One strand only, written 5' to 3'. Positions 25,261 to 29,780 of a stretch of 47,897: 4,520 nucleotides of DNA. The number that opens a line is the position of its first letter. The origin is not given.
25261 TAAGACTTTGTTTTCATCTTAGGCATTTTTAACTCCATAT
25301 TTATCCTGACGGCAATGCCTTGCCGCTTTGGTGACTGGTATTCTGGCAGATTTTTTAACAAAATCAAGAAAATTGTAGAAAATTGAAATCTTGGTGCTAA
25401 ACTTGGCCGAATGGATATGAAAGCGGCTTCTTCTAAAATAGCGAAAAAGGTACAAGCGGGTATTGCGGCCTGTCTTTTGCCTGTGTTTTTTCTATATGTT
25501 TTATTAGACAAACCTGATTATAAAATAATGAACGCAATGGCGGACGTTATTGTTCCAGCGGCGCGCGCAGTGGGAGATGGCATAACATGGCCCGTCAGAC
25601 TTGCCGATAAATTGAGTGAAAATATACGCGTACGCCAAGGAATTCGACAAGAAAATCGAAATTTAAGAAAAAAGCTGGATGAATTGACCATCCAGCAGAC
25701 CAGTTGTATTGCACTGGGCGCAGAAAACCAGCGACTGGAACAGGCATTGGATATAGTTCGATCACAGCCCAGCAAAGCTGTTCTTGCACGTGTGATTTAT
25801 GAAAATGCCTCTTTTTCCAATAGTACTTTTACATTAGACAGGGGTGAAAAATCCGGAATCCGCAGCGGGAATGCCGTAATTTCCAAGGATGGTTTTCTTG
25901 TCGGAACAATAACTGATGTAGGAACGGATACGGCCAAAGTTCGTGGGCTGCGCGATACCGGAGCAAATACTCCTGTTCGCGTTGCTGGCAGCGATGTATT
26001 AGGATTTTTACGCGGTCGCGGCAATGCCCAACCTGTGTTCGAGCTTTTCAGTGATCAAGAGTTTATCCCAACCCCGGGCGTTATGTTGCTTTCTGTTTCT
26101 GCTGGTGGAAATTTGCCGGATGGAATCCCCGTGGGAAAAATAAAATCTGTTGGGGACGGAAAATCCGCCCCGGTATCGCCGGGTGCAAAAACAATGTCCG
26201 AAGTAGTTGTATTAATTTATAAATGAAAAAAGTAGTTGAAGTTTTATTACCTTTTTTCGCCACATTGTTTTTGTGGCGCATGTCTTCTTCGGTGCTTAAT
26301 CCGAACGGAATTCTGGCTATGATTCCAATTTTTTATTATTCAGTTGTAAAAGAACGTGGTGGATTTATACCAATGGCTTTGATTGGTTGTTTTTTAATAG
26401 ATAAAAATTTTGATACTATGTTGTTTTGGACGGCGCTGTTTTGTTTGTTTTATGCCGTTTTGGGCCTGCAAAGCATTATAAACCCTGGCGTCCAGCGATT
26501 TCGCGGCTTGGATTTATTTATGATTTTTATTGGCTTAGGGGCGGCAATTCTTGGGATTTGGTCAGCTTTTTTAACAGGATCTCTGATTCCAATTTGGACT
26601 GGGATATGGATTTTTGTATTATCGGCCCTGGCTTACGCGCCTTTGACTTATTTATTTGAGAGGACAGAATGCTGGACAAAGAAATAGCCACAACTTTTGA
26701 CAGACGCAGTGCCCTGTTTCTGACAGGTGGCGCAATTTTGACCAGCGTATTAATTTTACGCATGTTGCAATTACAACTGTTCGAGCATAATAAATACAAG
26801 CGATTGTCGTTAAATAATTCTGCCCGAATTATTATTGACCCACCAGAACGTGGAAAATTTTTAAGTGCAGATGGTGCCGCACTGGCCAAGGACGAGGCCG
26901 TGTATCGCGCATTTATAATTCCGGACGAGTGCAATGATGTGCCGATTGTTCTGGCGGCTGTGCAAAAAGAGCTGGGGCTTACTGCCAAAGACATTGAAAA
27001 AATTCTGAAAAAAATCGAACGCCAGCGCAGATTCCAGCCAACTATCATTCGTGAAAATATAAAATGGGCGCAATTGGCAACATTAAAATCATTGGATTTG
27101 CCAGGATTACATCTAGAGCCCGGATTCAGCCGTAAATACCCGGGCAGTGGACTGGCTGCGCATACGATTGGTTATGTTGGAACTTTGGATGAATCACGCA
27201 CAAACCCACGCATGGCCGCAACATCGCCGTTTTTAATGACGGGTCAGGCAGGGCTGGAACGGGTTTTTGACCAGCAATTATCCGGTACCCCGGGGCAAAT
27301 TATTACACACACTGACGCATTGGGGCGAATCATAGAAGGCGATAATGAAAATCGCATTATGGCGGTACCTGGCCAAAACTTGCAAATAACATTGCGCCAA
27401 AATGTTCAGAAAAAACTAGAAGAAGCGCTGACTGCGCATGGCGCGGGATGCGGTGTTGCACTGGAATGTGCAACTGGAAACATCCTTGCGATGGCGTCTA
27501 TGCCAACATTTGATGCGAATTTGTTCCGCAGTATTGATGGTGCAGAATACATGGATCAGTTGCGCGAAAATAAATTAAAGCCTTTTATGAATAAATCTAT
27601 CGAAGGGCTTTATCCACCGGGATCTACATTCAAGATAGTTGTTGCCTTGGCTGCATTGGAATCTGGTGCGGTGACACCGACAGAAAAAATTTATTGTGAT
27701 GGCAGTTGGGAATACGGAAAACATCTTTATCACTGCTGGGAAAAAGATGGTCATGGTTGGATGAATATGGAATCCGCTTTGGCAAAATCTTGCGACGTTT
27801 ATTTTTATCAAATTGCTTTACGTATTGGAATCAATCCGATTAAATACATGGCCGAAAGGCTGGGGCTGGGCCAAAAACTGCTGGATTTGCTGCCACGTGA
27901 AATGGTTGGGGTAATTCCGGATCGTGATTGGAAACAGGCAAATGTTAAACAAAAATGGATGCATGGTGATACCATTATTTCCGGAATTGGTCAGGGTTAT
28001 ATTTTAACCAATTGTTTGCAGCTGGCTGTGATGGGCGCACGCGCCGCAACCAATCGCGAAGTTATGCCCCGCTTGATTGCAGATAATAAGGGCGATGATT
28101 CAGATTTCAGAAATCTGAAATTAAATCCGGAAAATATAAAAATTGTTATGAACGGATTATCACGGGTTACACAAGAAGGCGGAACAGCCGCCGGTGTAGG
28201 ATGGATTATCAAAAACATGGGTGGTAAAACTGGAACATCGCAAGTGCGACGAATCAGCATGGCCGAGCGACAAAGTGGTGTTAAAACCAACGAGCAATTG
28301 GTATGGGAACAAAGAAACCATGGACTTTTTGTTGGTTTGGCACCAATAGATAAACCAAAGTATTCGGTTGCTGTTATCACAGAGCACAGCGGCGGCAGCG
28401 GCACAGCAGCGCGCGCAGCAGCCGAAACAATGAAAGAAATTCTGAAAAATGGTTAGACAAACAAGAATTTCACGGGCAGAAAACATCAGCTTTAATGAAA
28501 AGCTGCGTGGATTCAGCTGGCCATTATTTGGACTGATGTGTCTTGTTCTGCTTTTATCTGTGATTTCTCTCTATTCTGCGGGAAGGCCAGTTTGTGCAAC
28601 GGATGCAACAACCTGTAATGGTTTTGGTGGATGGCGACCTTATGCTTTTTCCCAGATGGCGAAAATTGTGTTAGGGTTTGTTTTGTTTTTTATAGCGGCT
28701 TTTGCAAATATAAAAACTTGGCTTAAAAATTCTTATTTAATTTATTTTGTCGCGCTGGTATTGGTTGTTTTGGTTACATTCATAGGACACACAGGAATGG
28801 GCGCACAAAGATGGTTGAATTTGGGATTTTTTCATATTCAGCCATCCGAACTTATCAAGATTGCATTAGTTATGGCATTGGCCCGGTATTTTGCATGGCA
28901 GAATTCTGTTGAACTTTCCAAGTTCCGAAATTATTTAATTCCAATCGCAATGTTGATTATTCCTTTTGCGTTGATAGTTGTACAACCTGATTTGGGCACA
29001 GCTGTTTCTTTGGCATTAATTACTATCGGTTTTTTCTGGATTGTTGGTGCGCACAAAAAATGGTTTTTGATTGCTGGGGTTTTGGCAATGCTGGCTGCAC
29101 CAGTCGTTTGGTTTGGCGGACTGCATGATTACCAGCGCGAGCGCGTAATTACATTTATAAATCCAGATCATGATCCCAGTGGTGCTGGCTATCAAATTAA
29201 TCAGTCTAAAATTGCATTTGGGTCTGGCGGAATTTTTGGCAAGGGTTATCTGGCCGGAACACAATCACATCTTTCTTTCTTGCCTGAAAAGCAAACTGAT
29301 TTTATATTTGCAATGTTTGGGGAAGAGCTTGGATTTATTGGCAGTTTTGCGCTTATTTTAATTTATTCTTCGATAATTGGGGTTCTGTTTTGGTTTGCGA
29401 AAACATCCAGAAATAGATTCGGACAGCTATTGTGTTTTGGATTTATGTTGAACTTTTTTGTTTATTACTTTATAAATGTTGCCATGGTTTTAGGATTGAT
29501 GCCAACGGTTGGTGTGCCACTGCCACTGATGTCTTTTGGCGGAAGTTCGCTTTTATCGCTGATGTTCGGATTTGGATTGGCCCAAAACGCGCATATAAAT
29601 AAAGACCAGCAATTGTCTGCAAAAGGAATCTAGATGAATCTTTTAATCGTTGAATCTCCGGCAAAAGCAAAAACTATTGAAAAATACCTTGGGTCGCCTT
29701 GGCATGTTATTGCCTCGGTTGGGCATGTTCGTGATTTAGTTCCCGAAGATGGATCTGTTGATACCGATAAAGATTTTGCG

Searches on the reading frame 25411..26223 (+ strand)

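Call 28: search_protein_families(library=pfam, proteins=[window:25411-26223:+], max_evalue=0.0001)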
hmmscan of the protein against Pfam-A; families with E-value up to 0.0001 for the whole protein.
window:25411-26223:+ (271 aa): 1 family
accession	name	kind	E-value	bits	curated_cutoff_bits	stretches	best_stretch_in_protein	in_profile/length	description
PF04085.20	MreC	-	6.6e-22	78.3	28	1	128-252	1-123/147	Rod shape-determining protein MreC, barrel core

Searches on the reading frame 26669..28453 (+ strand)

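Call 29: search_protein_families(library=pfam, proteins=[window:26669-28453:+], max_evalue=0.0001)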
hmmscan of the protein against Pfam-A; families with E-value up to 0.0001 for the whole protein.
window:26669-28453:+ (595 aa): 2 families
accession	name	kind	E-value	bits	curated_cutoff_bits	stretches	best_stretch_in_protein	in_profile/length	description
PF00905.27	Transpeptidase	-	8.6e-51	173.3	22.1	1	260-592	1-298/299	Penicillin binding protein transpeptidase domain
PF03717.20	PBP_dimer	-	1.1e-31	111.1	24.4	1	57-223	2-177/180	Penicillin-binding Protein dimerisation domain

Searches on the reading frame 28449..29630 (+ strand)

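Call 29: search_protein_families(library=pfam, proteins=[window:28449-29630:+], max_evalue=0.0001)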
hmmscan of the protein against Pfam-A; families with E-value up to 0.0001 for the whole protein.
window:28449-29630:+ (394 aa): 1 family
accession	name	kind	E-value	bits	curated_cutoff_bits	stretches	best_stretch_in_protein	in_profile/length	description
PF01098.24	FTSW_RODA_SPOVE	-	1.7e-99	333.7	26.4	1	29-385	7-354/356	Cell cycle protein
